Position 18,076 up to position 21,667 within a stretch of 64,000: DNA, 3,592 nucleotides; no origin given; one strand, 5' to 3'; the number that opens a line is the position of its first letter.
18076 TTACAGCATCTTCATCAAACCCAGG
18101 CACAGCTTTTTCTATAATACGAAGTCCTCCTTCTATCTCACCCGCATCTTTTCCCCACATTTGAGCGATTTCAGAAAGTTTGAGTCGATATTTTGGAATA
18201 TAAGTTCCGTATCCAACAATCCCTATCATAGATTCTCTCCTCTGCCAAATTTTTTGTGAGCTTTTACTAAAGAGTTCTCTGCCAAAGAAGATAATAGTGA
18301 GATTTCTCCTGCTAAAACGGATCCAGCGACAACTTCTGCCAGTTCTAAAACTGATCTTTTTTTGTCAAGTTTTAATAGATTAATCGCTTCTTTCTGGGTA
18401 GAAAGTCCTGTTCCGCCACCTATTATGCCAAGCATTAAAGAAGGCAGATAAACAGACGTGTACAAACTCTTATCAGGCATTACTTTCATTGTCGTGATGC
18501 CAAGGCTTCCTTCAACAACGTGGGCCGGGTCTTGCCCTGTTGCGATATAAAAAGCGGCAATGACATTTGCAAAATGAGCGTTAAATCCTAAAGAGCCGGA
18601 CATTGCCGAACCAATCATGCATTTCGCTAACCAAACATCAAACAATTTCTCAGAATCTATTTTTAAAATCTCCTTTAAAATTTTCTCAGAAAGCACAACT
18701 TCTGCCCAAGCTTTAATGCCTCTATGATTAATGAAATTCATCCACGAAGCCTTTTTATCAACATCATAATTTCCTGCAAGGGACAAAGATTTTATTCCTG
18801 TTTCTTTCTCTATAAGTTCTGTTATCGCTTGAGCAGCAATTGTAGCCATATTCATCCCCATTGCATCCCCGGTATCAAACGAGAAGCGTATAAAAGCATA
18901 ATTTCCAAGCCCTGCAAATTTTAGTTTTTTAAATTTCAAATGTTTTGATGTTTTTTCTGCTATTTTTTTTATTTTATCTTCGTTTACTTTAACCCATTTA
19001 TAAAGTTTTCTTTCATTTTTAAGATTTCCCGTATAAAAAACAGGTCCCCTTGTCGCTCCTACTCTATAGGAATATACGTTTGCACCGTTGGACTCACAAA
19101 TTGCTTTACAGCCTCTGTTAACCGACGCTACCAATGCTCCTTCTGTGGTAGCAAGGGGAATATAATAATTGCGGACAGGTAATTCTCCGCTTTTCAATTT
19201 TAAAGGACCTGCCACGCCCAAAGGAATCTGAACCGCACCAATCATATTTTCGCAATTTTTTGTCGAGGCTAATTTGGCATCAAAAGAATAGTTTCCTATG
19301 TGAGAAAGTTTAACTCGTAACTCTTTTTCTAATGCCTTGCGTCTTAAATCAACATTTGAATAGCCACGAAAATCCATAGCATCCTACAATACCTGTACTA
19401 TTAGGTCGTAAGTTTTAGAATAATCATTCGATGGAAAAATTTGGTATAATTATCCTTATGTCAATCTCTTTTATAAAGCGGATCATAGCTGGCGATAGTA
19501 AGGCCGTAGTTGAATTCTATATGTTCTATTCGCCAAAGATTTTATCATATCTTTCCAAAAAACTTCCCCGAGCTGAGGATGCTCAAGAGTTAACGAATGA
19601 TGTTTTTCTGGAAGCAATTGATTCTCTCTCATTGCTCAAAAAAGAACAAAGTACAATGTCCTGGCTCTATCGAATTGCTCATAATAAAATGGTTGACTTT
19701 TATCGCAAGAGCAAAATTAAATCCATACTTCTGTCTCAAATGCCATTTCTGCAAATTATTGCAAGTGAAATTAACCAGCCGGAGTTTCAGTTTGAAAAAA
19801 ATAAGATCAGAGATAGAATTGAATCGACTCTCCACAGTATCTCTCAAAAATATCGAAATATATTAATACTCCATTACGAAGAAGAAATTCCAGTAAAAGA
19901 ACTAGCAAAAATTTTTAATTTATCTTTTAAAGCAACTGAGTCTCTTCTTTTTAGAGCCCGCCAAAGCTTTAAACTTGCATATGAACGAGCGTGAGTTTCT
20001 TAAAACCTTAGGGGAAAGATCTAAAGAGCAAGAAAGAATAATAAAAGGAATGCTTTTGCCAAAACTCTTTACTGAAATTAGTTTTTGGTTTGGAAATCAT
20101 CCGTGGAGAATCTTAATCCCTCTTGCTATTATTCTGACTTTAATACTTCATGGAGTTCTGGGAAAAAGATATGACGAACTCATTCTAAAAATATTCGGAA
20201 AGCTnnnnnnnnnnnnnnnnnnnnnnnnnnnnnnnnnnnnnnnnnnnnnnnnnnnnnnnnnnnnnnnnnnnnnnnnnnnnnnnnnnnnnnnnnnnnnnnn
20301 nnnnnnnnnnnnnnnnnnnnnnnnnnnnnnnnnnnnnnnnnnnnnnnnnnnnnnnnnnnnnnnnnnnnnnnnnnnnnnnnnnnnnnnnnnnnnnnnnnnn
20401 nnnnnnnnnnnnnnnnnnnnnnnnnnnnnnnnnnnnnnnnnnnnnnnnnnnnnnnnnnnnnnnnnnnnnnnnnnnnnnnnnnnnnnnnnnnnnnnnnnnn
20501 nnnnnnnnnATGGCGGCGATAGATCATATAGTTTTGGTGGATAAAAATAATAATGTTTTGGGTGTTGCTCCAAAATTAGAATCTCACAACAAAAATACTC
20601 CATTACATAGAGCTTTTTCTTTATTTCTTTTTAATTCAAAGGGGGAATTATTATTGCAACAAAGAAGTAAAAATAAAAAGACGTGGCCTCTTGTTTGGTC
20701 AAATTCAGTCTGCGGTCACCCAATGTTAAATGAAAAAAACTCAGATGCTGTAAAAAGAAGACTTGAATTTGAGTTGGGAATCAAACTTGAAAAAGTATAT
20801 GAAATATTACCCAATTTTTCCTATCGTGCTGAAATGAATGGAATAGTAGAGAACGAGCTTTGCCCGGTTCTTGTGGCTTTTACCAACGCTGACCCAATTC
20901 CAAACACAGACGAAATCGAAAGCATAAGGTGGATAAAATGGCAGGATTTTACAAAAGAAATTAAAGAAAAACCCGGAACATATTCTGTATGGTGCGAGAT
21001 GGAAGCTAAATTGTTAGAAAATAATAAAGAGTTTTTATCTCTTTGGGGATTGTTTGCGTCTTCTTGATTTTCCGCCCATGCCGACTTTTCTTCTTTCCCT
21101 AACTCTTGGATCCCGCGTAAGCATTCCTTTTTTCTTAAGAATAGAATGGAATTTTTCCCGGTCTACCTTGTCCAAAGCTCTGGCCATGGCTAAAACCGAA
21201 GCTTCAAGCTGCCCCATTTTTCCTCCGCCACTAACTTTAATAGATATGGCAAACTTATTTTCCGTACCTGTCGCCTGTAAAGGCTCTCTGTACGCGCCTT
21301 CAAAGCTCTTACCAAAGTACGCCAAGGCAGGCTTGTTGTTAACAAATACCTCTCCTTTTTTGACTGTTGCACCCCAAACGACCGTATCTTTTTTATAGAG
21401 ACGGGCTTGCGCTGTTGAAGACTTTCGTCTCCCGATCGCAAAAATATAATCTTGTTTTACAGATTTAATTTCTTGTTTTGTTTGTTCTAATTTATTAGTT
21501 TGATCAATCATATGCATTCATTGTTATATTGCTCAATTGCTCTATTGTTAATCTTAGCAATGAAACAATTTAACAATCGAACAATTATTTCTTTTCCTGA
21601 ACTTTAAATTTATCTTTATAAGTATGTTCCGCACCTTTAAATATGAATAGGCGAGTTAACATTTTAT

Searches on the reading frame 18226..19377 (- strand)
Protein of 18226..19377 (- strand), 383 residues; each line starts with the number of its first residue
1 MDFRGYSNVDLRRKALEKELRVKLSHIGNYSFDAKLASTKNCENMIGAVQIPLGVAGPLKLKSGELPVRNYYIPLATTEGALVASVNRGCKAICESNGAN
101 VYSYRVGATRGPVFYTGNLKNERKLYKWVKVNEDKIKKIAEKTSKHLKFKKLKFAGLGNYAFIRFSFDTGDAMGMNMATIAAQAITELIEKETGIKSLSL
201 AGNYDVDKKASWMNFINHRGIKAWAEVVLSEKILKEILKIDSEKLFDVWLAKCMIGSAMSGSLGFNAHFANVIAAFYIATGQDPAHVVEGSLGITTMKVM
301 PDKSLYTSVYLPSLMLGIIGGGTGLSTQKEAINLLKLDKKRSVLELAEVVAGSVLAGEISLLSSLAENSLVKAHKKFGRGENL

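Call 84: search_protein_families(library=pfam, proteins=[window:18226-19377:-], max_evalue=0.00001)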
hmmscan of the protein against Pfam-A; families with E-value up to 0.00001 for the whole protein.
window:18226-19377:- (383 aa): 1 family
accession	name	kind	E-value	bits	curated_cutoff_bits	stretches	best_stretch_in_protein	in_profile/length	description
PF00368.23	HMG-CoA_red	-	6.2e-120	401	27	1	9-379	2-368/368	Hydroxymethylglutaryl-coenzyme A reductase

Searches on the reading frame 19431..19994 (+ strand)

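Call 85: search_protein_families(library=pfam, proteins=[window:19431-19994:+], max_evalue=0.00001)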
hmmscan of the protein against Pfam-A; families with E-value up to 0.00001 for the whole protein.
window:19431-19994:+ (187 aa): 2 families
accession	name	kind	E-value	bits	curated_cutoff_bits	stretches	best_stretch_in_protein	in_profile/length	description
PF04542.20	Sigma70_r2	-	2.5e-11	43.6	24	1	32-94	4-68/71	Sigma-70 region 2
PF08281.18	Sigma70_r4_2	-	1.6e-08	34.5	25.7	1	128-178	2-52/54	Sigma-70, region 4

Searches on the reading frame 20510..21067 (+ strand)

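Call 85: search_protein_families(library=pfam, proteins=[window:20510-21067:+], max_evalue=0.00001)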
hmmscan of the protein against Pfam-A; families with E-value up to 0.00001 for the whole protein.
window:20510-21067:+ (185 aa): 1 family
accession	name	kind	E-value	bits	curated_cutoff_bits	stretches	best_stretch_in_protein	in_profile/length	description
PF00293.34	NUDIX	-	9e-16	58.5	21.1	1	32-153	2-123/134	NUDIX domain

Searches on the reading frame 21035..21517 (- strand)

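Call 85: search_protein_families(library=pfam, proteins=[window:21035-21517:-], max_evalue=0.00001)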
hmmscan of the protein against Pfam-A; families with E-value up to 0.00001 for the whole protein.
window:21035-21517:- (160 aa): 1 family
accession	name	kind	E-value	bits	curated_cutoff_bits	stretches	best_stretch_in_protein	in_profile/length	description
PF00380.25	Ribosomal_S9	-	2.8e-29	102.5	22.5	1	29-160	1-121/121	Ribosomal protein S9/S16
